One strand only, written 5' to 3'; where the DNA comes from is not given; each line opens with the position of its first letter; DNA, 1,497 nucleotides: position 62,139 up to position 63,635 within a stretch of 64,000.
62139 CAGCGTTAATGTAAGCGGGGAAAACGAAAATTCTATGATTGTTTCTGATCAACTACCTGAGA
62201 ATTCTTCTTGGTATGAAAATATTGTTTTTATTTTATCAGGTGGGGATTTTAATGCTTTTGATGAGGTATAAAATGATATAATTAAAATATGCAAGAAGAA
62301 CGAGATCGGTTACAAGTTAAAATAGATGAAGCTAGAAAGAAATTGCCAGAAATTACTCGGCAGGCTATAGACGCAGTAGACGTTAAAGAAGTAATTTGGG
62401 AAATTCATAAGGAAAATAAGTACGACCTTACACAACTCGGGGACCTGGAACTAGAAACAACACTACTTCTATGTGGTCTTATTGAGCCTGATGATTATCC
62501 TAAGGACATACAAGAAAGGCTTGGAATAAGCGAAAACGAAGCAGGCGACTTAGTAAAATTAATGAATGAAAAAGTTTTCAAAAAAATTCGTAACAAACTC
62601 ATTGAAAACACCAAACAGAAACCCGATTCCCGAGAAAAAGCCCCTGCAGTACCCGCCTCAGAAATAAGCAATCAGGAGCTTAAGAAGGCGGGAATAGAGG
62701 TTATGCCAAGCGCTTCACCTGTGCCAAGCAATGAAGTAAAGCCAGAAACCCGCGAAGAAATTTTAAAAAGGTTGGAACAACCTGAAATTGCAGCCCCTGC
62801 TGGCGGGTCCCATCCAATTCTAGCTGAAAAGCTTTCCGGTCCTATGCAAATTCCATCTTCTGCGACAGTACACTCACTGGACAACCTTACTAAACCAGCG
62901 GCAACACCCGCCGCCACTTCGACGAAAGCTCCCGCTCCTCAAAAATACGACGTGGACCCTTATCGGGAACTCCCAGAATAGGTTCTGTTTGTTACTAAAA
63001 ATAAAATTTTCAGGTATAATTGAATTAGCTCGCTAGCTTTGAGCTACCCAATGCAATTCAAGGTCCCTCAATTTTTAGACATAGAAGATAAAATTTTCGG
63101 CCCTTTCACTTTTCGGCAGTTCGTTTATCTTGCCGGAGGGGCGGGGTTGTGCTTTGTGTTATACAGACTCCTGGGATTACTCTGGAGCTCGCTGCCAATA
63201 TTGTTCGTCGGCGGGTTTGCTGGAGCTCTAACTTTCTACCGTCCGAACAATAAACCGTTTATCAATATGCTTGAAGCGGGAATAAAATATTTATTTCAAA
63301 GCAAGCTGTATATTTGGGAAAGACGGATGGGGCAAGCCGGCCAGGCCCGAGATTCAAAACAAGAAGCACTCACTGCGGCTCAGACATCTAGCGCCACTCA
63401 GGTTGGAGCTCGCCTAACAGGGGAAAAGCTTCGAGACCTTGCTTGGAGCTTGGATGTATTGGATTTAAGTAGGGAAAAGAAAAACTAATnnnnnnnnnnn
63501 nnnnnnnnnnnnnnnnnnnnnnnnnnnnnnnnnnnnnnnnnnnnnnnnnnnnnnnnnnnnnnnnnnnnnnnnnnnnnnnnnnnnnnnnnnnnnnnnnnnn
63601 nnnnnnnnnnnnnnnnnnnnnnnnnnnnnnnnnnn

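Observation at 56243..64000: Type IV secretion or conjugation-like gene cluster (VirB4-like, VirB6/TrbL-like, PrgI/VirB3-like plus secreted and small paralogous proteins)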

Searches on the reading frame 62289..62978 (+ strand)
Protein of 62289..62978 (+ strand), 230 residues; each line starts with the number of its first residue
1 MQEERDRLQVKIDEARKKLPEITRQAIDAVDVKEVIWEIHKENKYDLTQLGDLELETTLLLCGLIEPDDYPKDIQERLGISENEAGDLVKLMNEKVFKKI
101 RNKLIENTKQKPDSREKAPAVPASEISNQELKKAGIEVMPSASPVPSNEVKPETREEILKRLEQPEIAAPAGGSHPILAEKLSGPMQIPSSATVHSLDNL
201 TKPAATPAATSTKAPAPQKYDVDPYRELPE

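Call 4: search_protein_families(library=pfam, proteins=[window:62289-62978:+], max_evalue=1)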
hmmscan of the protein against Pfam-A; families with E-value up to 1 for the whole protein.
window:62289-62978:+ (230 aa): 2 families
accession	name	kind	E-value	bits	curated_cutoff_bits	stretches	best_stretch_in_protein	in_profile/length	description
PF22813.1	TcaA_2nd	-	0.12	13.2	26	1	75-121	28-76/103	TcaA protein second domain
PF14094.11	DUF4272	-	0.14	11.7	27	1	127-161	5-40/208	Domain of unknown function (DUF4272)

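Call 8: search_protein_families(library=ncbifam, proteins=[window:62289-62978:+], max_evalue=1)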
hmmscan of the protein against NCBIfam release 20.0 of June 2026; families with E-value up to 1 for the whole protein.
window:62289-62978:+ (230 aa): 0 families

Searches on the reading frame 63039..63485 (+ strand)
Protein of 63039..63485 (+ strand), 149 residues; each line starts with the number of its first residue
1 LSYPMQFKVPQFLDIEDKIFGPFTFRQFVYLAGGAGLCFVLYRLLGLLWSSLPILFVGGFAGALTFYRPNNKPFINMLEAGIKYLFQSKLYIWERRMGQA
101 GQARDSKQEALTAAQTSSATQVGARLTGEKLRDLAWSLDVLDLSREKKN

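Call 4: search_protein_families(library=pfam, proteins=[window:63039-63485:+], max_evalue=1)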
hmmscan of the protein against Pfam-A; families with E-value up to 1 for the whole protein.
window:63039-63485:+ (149 aa): 2 families
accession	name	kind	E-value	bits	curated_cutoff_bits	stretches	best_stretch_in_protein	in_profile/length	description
PF12666.12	PrgI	-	2.2e-09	38.2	27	1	13-89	6-87/91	PrgI family protein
PF12648.12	TcpE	-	0.0069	17.3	29.9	1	22-90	23-93/100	TcpE family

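Call 8: search_protein_families(library=ncbifam, proteins=[window:63039-63485:+], max_evalue=1)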
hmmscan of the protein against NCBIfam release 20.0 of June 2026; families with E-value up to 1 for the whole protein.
window:63039-63485:+ (149 aa): 1 family
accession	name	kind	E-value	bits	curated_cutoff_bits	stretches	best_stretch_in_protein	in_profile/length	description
NF004487.0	PRK05815.3-5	equivalog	0.11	11.7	224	1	23-98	161-238/269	F0F1 ATP synthase subunit A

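Call 9: find_encoding_contigs(protein=window:63039-63485:+, flank=10000, max_places=6)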
Protein window:63039-63485:+ (149 aa): no gene with exactly this product is on record in the collection.
